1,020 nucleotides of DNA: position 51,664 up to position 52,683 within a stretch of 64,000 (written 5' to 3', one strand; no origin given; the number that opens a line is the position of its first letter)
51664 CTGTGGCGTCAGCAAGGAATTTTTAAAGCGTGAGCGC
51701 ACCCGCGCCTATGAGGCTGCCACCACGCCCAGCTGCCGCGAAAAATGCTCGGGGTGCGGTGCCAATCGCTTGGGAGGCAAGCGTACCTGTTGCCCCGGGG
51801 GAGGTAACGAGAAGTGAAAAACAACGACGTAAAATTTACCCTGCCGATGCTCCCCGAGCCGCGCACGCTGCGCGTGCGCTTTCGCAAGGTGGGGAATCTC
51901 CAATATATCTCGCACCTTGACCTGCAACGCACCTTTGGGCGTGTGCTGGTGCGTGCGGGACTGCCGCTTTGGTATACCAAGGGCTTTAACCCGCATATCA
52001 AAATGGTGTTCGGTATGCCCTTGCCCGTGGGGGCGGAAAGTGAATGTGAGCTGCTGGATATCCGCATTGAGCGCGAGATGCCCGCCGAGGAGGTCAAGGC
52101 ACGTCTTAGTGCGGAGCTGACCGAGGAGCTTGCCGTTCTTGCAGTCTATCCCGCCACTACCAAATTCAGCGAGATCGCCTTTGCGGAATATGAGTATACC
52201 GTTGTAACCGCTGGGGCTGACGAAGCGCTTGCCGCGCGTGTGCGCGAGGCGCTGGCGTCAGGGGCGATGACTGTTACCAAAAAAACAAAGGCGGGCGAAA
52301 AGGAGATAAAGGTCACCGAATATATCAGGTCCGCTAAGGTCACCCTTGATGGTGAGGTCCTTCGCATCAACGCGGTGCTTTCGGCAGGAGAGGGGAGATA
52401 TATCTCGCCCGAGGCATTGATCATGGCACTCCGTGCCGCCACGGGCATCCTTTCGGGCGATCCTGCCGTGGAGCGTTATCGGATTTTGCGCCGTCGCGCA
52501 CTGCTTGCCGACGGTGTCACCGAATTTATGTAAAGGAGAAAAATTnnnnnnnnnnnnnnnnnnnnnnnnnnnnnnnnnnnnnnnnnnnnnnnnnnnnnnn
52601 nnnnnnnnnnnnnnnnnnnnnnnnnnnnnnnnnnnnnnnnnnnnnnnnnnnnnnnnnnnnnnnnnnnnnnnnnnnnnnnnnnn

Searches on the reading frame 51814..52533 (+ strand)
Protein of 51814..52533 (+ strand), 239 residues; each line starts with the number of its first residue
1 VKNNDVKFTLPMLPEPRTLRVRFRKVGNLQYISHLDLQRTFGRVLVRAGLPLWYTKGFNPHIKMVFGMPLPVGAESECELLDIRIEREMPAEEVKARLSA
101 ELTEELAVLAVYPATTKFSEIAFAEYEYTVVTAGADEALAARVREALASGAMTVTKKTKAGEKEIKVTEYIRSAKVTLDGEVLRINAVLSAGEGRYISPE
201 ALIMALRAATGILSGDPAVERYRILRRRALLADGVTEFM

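Call 35: search_protein_families(library=ncbifam, proteins=[window:51814-52533:+], max_evalue=1e-8)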
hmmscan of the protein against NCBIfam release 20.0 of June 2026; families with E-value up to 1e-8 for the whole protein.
window:51814-52533:+ (239 aa): 1 family
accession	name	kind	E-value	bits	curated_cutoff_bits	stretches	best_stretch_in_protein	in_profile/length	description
TIGR03936.1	sam_1_link_chp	equivalog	2.7e-53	180.8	71.9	1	19-221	2-205/209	TIGR03936 family radical SAM-associated protein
